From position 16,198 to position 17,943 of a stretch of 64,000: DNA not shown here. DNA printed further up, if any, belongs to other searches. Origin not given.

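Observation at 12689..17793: Two-component system (multi-TM GAF histidine kinase, Cys-rich lipoprotein, LuxR-type regulator) divergent from a tightly coupled small-membrane-protein / B12-radical-SAM operon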

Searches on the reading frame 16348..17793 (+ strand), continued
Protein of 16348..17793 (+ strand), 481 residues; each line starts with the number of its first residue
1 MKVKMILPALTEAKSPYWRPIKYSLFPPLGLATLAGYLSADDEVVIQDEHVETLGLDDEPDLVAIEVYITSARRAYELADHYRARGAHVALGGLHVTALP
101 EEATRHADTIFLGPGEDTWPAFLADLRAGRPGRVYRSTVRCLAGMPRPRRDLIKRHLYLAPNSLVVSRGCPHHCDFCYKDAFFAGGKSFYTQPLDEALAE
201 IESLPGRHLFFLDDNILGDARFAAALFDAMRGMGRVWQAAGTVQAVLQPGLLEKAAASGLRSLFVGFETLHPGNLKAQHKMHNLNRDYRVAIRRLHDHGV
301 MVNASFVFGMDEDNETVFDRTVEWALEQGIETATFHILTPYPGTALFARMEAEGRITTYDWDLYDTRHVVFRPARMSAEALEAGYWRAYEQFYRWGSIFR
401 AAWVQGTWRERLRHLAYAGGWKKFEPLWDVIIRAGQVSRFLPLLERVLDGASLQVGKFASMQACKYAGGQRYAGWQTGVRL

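Call 44: search_protein_families(library=ncbifam, proteins=[P0241, P0245, P0253, P0255, P0264, P0270, P0275, P0286, P0299, P0305], max_evalue=1e-10)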
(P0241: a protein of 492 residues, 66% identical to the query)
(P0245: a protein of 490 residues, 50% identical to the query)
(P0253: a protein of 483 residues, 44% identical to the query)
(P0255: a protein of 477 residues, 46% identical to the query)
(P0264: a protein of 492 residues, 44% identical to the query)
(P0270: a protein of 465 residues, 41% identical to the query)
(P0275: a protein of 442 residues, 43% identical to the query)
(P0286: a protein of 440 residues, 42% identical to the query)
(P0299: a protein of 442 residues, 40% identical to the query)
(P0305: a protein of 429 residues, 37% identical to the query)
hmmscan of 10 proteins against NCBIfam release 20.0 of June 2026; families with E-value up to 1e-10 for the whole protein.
P0241 (492 aa): 4 families
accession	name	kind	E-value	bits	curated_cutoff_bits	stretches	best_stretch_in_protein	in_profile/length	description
TIGR04367.1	HpnR_B12_rSAM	equivalog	8.9e-22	77.3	650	1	35-384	22-396/490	hopanoid C-3 methylase HpnR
TIGR03471.1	HpnJ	equivalog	3.9e-21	75.5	577.6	1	171-375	199-404/472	hopanoid biosynthesis associated radical SAM protein HpnJ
TIGR02026.1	BchE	equivalog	5.2e-18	65.2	481.35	1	174-402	199-429/497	magnesium-protoporphyrin IX monomethyl ester anaerobic oxidative cyclase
TIGR04013.1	B12_SAM_MJ_1487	hypoth_equivalog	9.8e-13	47.7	251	0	41-187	16-169/382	TIGR04013 family B12-binding domain/radical SAM domain-containing protein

P0245 (490 aa): 8 families
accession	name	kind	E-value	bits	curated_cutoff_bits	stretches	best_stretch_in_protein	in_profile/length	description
TIGR03471.1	HpnJ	equivalog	4.1e-22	78.7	577.6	1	167-386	199-423/472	hopanoid biosynthesis associated radical SAM protein HpnJ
TIGR02026.1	BchE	equivalog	3e-21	75.9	481.35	1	170-417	199-449/497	magnesium-protoporphyrin IX monomethyl ester anaerobic oxidative cyclase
NF050148.1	rSAM_ApyD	equivalog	2.8e-18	65.7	750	1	170-356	204-396/645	RiPP biosynthesis radical SAM protein ApyD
TIGR04013.1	B12_SAM_MJ_1487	hypoth_equivalog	6.6e-17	61.4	251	1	62-202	43-187/382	TIGR04013 family B12-binding domain/radical SAM domain-containing protein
TIGR04367.1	HpnR_B12_rSAM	equivalog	1e-14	53.9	650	1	164-382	184-399/490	hopanoid C-3 methylase HpnR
TIGR04479.1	bcpD_PhpK_rSAM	subfamily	4.3e-13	48.5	600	1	168-328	244-406/504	PhpK family radical SAM P-methyltransferase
NF033070.1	rSAM_AprD4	equivalog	4.2e-12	45.7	500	0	27-387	39-423/456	AprD4 family radical SAM diol-dehydratase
TIGR04014.1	B12_SAM_MJ_0865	equivalog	1.7e-11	43.6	360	0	254-348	260-353/434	methyl-coenzyme M reductase glutamine C-methyltransferase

P0253 (483 aa): 11 families
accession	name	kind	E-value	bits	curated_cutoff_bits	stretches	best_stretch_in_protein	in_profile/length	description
TIGR03471.1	HpnJ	equivalog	4.2e-24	85.3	577.6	1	163-361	198-398/472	hopanoid biosynthesis associated radical SAM protein HpnJ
TIGR02026.1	BchE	equivalog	2.3e-23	82.8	481.35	1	83-401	89-435/497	magnesium-protoporphyrin IX monomethyl ester anaerobic oxidative cyclase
TIGR04013.1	B12_SAM_MJ_1487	hypoth_equivalog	1.2e-19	70.4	251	1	61-207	45-195/382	TIGR04013 family B12-binding domain/radical SAM domain-containing protein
TIGR04479.1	bcpD_PhpK_rSAM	subfamily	1.6e-18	66.3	600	1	153-328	232-409/504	PhpK family radical SAM P-methyltransferase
NF038361.1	rSAM_Sden_1168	equivalog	3.6e-18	65.4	575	1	162-383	282-506/560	Sden_1168 family B12-binding radical SAM P-methyltransferase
NF050148.1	rSAM_ApyD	equivalog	2.5e-17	62.5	750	1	165-351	202-394/645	RiPP biosynthesis radical SAM protein ApyD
TIGR04295.1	B12_rSAM_oligo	hypoth_equivalog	7.8e-16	57.8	400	1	158-365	196-401/422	TIGR04295 family B12-binding domain-containing radical SAM protein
TIGR04367.1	HpnR_B12_rSAM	equivalog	7.8e-16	57.7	650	1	83-377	87-397/490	hopanoid C-3 methylase HpnR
NF033070.1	rSAM_AprD4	equivalog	4.1e-15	55.6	500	1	63-384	93-423/456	AprD4 family radical SAM diol-dehydratase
TIGR04072.2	rSAM_ladder_B12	equivalog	2.4e-13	49.5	360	1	85-356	97-378/443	lipid biosynthesis B12-binding/radical SAM protein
TIGR04014.1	B12_SAM_MJ_0865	equivalog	3.3e-13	49.2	360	0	78-205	60-202/434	methyl-coenzyme M reductase glutamine C-methyltransferase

P0255 (477 aa): 11 families
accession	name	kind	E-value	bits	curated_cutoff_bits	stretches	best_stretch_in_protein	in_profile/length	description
TIGR03471.1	HpnJ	equivalog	1.3e-26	93.6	577.6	1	161-390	199-434/472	hopanoid biosynthesis associated radical SAM protein HpnJ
TIGR02026.1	BchE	equivalog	7.5e-24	84.4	481.35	1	165-396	200-435/497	magnesium-protoporphyrin IX monomethyl ester anaerobic oxidative cyclase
NF050148.1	rSAM_ApyD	equivalog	9.4e-22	77.1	750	1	55-350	72-397/645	RiPP biosynthesis radical SAM protein ApyD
TIGR04479.1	bcpD_PhpK_rSAM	subfamily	4.7e-17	61.5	600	1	162-327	244-412/504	PhpK family radical SAM P-methyltransferase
NF038361.1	rSAM_Sden_1168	equivalog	1.6e-15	56.7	575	1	162-405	285-529/560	Sden_1168 family B12-binding radical SAM P-methyltransferase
TIGR04014.1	B12_SAM_MJ_0865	equivalog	1.8e-15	56.7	360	1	164-346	165-358/434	methyl-coenzyme M reductase glutamine C-methyltransferase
NF033070.1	rSAM_AprD4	equivalog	4.9e-15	55.4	500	1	125-378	159-421/456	AprD4 family radical SAM diol-dehydratase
TIGR04013.1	B12_SAM_MJ_1487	hypoth_equivalog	5.8e-15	55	251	0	31-200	15-192/382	TIGR04013 family B12-binding domain/radical SAM domain-containing protein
TIGR04072.2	rSAM_ladder_B12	equivalog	2.9e-14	52.6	360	1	76-352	89-378/443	lipid biosynthesis B12-binding/radical SAM protein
TIGR04367.1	HpnR_B12_rSAM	equivalog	1.1e-13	50.6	650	0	160-372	187-396/490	hopanoid C-3 methylase HpnR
TIGR04295.1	B12_rSAM_oligo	hypoth_equivalog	2e-11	43.2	400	0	163-281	204-319/422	TIGR04295 family B12-binding domain-containing radical SAM protein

P0264 (492 aa): 9 families
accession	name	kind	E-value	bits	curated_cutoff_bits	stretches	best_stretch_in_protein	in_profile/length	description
TIGR02026.1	BchE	equivalog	3.2e-26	92.3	481.35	1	161-408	195-445/497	magnesium-protoporphyrin IX monomethyl ester anaerobic oxidative cyclase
TIGR03471.1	HpnJ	equivalog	7.3e-25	87.8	577.6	1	162-401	199-444/472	hopanoid biosynthesis associated radical SAM protein HpnJ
TIGR04479.1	bcpD_PhpK_rSAM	subfamily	5.8e-22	77.7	600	1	159-321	240-405/504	PhpK family radical SAM P-methyltransferase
NF050148.1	rSAM_ApyD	equivalog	5.1e-21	74.7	750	1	54-400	71-440/645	RiPP biosynthesis radical SAM protein ApyD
TIGR04013.1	B12_SAM_MJ_1487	hypoth_equivalog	2.5e-18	66.1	251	1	32-200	16-191/382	TIGR04013 family B12-binding domain/radical SAM domain-containing protein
TIGR04367.1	HpnR_B12_rSAM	equivalog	2.9e-18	65.7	650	1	30-377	26-400/490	hopanoid C-3 methylase HpnR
NF033070.1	rSAM_AprD4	equivalog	1.8e-17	63.4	500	1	133-379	163-421/456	AprD4 family radical SAM diol-dehydratase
NF038361.1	rSAM_Sden_1168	equivalog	4.1e-15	55.3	575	1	163-380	285-506/560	Sden_1168 family B12-binding radical SAM P-methyltransferase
TIGR04072.2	rSAM_ladder_B12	equivalog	5.3e-11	41.8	360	1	76-345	89-364/443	lipid biosynthesis B12-binding/radical SAM protein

P0270 (465 aa): 7 families
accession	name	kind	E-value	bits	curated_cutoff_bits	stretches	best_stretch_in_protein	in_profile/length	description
TIGR03471.1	HpnJ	equivalog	9.4e-21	74.2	577.6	1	161-388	200-433/472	hopanoid biosynthesis associated radical SAM protein HpnJ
TIGR02026.1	BchE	equivalog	1.2e-19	70.6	481.35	1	160-402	196-442/497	magnesium-protoporphyrin IX monomethyl ester anaerobic oxidative cyclase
TIGR04013.1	B12_SAM_MJ_1487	hypoth_equivalog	3.2e-19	69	251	1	39-194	26-187/382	TIGR04013 family B12-binding domain/radical SAM domain-containing protein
TIGR04479.1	bcpD_PhpK_rSAM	subfamily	2e-18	66.1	600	1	143-319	226-405/504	PhpK family radical SAM P-methyltransferase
NF050148.1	rSAM_ApyD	equivalog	7.3e-17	61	750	1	161-363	202-410/645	RiPP biosynthesis radical SAM protein ApyD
TIGR04072.2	rSAM_ladder_B12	equivalog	6.5e-15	54.7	360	1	72-352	86-379/443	lipid biosynthesis B12-binding/radical SAM protein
TIGR04295.1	B12_rSAM_oligo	hypoth_equivalog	2.3e-12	46.3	400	0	161-276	203-315/422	TIGR04295 family B12-binding domain-containing radical SAM protein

P0275 (442 aa): 11 families
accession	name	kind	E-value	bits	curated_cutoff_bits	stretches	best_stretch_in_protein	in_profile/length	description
TIGR02026.1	BchE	equivalog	2.5e-30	105.8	481.35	1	164-394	198-432/497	magnesium-protoporphyrin IX monomethyl ester anaerobic oxidative cyclase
TIGR04013.1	B12_SAM_MJ_1487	hypoth_equivalog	6.4e-28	97.7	251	1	32-205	16-196/382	TIGR04013 family B12-binding domain/radical SAM domain-containing protein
TIGR03471.1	HpnJ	equivalog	1.6e-24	86.7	577.6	1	160-379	196-423/472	hopanoid biosynthesis associated radical SAM protein HpnJ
TIGR04014.1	B12_SAM_MJ_0865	equivalog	3.9e-24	85.2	360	1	72-199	56-199/434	methyl-coenzyme M reductase glutamine C-methyltransferase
TIGR04367.1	HpnR_B12_rSAM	equivalog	1.6e-23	83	650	1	84-379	90-403/490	hopanoid C-3 methylase HpnR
TIGR04479.1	bcpD_PhpK_rSAM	subfamily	6e-22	77.7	600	1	159-326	240-410/504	PhpK family radical SAM P-methyltransferase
TIGR04072.2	rSAM_ladder_B12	equivalog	1.7e-21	76.4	360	1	75-355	88-380/443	lipid biosynthesis B12-binding/radical SAM protein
NF050148.1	rSAM_ApyD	equivalog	1.5e-20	73.1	750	1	132-368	170-411/645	RiPP biosynthesis radical SAM protein ApyD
TIGR04295.1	B12_rSAM_oligo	hypoth_equivalog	1.5e-17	63.5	400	1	163-347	203-384/422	TIGR04295 family B12-binding domain-containing radical SAM protein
NF038361.1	rSAM_Sden_1168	equivalog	7.6e-15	54.4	575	1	159-380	274-506/560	Sden_1168 family B12-binding radical SAM P-methyltransferase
NF033070.1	rSAM_AprD4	equivalog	3.4e-11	42.7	500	1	90-384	124-426/456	AprD4 family radical SAM diol-dehydratase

P0286 (440 aa): 14 families
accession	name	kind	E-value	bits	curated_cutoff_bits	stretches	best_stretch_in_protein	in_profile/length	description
TIGR02026.1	BchE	equivalog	6e-30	104.5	481.35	1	172-403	196-430/497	magnesium-protoporphyrin IX monomethyl ester anaerobic oxidative cyclase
TIGR04013.1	B12_SAM_MJ_1487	hypoth_equivalog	4.2e-25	88.4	251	1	50-211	26-192/382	TIGR04013 family B12-binding domain/radical SAM domain-containing protein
TIGR03471.1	HpnJ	equivalog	9e-23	80.9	577.6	1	172-402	199-434/472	hopanoid biosynthesis associated radical SAM protein HpnJ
NF038361.1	rSAM_Sden_1168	equivalog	3.9e-22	78.5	575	1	174-397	286-515/560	Sden_1168 family B12-binding radical SAM P-methyltransferase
TIGR04367.1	HpnR_B12_rSAM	equivalog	4.1e-22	78.4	650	1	172-392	188-404/490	hopanoid C-3 methylase HpnR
TIGR04014.1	B12_SAM_MJ_0865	equivalog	5.5e-21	74.9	360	0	170-211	160-201/434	methyl-coenzyme M reductase glutamine C-methyltransferase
TIGR04479.1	bcpD_PhpK_rSAM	subfamily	1.2e-20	73.4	600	1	173-332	244-405/504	PhpK family radical SAM P-methyltransferase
TIGR04072.2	rSAM_ladder_B12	equivalog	4.4e-19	68.4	360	1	86-394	89-412/443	lipid biosynthesis B12-binding/radical SAM protein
NF050148.1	rSAM_ApyD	equivalog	5.3e-18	64.8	750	1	59-359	67-394/645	RiPP biosynthesis radical SAM protein ApyD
NF033712.0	B12_rSAM_KedN5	subfamily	4e-13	48.4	700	0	141-364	160-397/624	KedN5 family methylcobalamin-dependent radical SAM C-methyltransferase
NF040542.1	rSAM_RCCLKC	equivalog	5.7e-13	48.8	450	0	150-335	161-349/423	arsinothricin biosynthesis radical SAM protein ArsL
NF033070.1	rSAM_AprD4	equivalog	7.8e-13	48.1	500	1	149-389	168-420/456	AprD4 family radical SAM diol-dehydratase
TIGR04295.1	B12_rSAM_oligo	hypoth_equivalog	1.4e-12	47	400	1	173-333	203-359/422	TIGR04295 family B12-binding domain-containing radical SAM protein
NF040546.1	rSAM_CUAEP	equivalog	8.1e-11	41.3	500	0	43-315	21-320/468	CUAEP/CCAEP-tail radical SAM (seleno)protein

P0299 (442 aa): 11 families
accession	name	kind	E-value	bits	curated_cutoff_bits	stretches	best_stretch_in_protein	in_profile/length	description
TIGR02026.1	BchE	equivalog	1.7e-29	103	481.35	1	162-410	197-447/497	magnesium-protoporphyrin IX monomethyl ester anaerobic oxidative cyclase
TIGR04479.1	bcpD_PhpK_rSAM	subfamily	5.1e-29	101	600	1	161-327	243-410/504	PhpK family radical SAM P-methyltransferase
TIGR03471.1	HpnJ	equivalog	3.8e-24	85.4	577.6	1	161-360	199-399/472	hopanoid biosynthesis associated radical SAM protein HpnJ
TIGR04367.1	HpnR_B12_rSAM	equivalog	2.9e-21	75.6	650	1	144-378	165-400/490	hopanoid C-3 methylase HpnR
NF050148.1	rSAM_ApyD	equivalog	1.1e-20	73.6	750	1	86-349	106-394/645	RiPP biosynthesis radical SAM protein ApyD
TIGR04014.1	B12_SAM_MJ_0865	equivalog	3.1e-20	72.4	360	1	37-345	24-355/434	methyl-coenzyme M reductase glutamine C-methyltransferase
TIGR04013.1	B12_SAM_MJ_1487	hypoth_equivalog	3.1e-19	69.1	251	1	45-204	32-197/382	TIGR04013 family B12-binding domain/radical SAM domain-containing protein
TIGR04072.2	rSAM_ladder_B12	equivalog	8.2e-19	67.5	360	1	79-318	93-341/443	lipid biosynthesis B12-binding/radical SAM protein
NF038361.1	rSAM_Sden_1168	equivalog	1.3e-17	63.5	575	1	161-383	284-511/560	Sden_1168 family B12-binding radical SAM P-methyltransferase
NF033070.1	rSAM_AprD4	equivalog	3.6e-14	52.5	500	1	96-387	131-428/456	AprD4 family radical SAM diol-dehydratase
TIGR04295.1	B12_rSAM_oligo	hypoth_equivalog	1.4e-13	50.3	400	1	162-280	203-316/422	TIGR04295 family B12-binding domain-containing radical SAM protein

P0305 (429 aa): 11 families
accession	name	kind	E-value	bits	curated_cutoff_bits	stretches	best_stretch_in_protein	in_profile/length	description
TIGR02026.1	BchE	equivalog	3e-32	112.1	481.35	1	158-394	194-436/497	magnesium-protoporphyrin IX monomethyl ester anaerobic oxidative cyclase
TIGR04013.1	B12_SAM_MJ_1487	hypoth_equivalog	1.1e-27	96.9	251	1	39-201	25-193/382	TIGR04013 family B12-binding domain/radical SAM domain-containing protein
NF050148.1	rSAM_ApyD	equivalog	1.2e-23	83.4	750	1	151-348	192-398/645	RiPP biosynthesis radical SAM protein ApyD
TIGR04479.1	bcpD_PhpK_rSAM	subfamily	3.4e-22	78.5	600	1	160-322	243-410/504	PhpK family radical SAM P-methyltransferase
TIGR03471.1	HpnJ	equivalog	3.3e-21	75.7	577.6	1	161-361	200-405/472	hopanoid biosynthesis associated radical SAM protein HpnJ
NF038361.1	rSAM_Sden_1168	equivalog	7.7e-21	74.2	575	1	159-354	283-483/560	Sden_1168 family B12-binding radical SAM P-methyltransferase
TIGR04367.1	HpnR_B12_rSAM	equivalog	1.5e-19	69.9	650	1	160-383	188-410/490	hopanoid C-3 methylase HpnR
TIGR04072.2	rSAM_ladder_B12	equivalog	1.8e-19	69.7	360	1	83-320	97-348/443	lipid biosynthesis B12-binding/radical SAM protein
TIGR04295.1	B12_rSAM_oligo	hypoth_equivalog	8.7e-17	60.9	400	1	160-338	202-379/422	TIGR04295 family B12-binding domain-containing radical SAM protein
TIGR04014.1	B12_SAM_MJ_0865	equivalog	4.2e-15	55.5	360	1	161-352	163-371/434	methyl-coenzyme M reductase glutamine C-methyltransferase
NF033070.1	rSAM_AprD4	equivalog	7.5e-13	48.2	500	1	154-371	192-417/456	AprD4 family radical SAM diol-dehydratase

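Call 61: list_cluster_members(proteins=[window:16348-17790:+, window:15231-15968:-, window:14826-15224:-, window:16157-16339:+])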
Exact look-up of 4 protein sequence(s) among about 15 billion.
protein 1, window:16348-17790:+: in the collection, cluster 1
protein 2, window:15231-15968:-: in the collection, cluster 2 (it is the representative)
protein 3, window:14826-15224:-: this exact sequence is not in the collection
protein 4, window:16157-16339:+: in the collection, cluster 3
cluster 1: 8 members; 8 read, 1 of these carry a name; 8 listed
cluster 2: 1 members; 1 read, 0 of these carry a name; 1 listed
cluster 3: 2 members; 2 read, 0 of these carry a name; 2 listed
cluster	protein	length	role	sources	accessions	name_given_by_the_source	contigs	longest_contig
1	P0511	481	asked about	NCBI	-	-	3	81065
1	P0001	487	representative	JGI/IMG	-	radical SAM superfamily enzyme YgiQ (UPF0313 family)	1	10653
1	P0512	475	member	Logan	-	-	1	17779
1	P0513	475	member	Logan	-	-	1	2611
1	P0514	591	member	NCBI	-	-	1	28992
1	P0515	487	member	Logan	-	-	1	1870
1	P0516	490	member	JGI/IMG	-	-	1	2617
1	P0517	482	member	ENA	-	-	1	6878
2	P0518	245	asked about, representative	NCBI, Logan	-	-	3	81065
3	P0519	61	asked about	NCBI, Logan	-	-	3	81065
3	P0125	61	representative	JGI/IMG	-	-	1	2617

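Call 63: search_dna_similar(query=window:16348-17700:+, collection=plasmids, mode=protein, max_evalue=1e-30, max_rows=15)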
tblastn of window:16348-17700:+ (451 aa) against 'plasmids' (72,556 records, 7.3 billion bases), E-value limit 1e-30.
Records with a match: 26; places in all: 31; records where one place covers at least 80% of the query: 22.
Best place of each record, by identity: 60-80% 1; <60% 25.
By first word of the organism name: Rhizobium 11; Vibrio 3; Chondrinema 1; Citrobacter 1; Acetoanaerobium 1; Treponema 1; Clostridium 1; Paraclostridium 1; Acaryochloris 1; Fulvitalea 1; and 4 more.
By predicted mobility (MOB-suite, as given by PLSDB): non-mobilizable 23; mobilizable 2; conjugative 1.
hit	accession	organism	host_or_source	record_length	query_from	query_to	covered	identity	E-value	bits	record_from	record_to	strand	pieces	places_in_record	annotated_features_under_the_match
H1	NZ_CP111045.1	Chondrinema litorale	Seaweed,red alga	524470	1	448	99%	62.3%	0e+0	620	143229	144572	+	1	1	radical SAM protein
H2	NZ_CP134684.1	Citrobacter portucalensis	Larus michahellis,bacteria,cloaca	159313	1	405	90%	38.3%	1e-69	247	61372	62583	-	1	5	radical SAM protein | fatty acid desaturase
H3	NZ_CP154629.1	Acetoanaerobium noterae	cell culture,Sludge of a digestion ...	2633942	1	441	98%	34.1%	8e-84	288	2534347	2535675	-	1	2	none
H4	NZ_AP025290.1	Treponema saccharophilum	-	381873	1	433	96%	32.6%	4e-83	286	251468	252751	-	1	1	radical SAM protein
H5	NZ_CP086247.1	Clostridium sp. CF011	single colony,bovine feces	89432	1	393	87%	32.6%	4e-66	237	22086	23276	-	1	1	radical SAM protein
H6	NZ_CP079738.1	Paraclostridium bifermentans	whole organism,soil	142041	5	398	87%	31.6%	2e-62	226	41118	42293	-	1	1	radical SAM protein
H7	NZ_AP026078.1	Acaryochloris marina MBIC10699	cell culture,Ascidian, Diplosoma similis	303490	22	439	93%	29.0%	6e-40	160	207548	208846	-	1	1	B12-binding domain-containing radical SAM protein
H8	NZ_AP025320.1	Fulvitalea axinellae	-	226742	13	406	87%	30.6%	2e-46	179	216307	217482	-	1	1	radical SAM protein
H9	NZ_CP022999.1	Rhizobium sp. 11515TR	Cell culture,agricultural soil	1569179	26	447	94%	27.1%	1e-33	141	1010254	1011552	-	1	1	none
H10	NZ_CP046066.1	Vibrio sp. THAF191d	pure culture,Surface of a polyethylene ...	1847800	52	386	74%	34.0%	4e-52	196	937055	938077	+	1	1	none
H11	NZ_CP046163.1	Vibrio sp. THAF191c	pure culture,Surface of a polyethylene ...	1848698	52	386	74%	34.0%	4e-52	196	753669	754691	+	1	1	none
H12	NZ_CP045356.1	Vibrio sp. THAF64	pure culture,Surface of a sandy ...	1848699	52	386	74%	34.0%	4e-52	196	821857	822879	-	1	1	none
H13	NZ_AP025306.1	Aureibacter tunicatorum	-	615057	27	390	81%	30.6%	4e-54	202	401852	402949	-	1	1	radical SAM protein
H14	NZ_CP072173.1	Rhizobium sp. AB2/73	Phyla canescens,cell culture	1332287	26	415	86%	28.2%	3e-35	146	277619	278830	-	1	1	record has no annotation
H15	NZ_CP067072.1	Rhizobium sp. AB2/73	Phyla canescens,cell culture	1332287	26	415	86%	28.2%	3e-35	146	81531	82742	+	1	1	record has no annotation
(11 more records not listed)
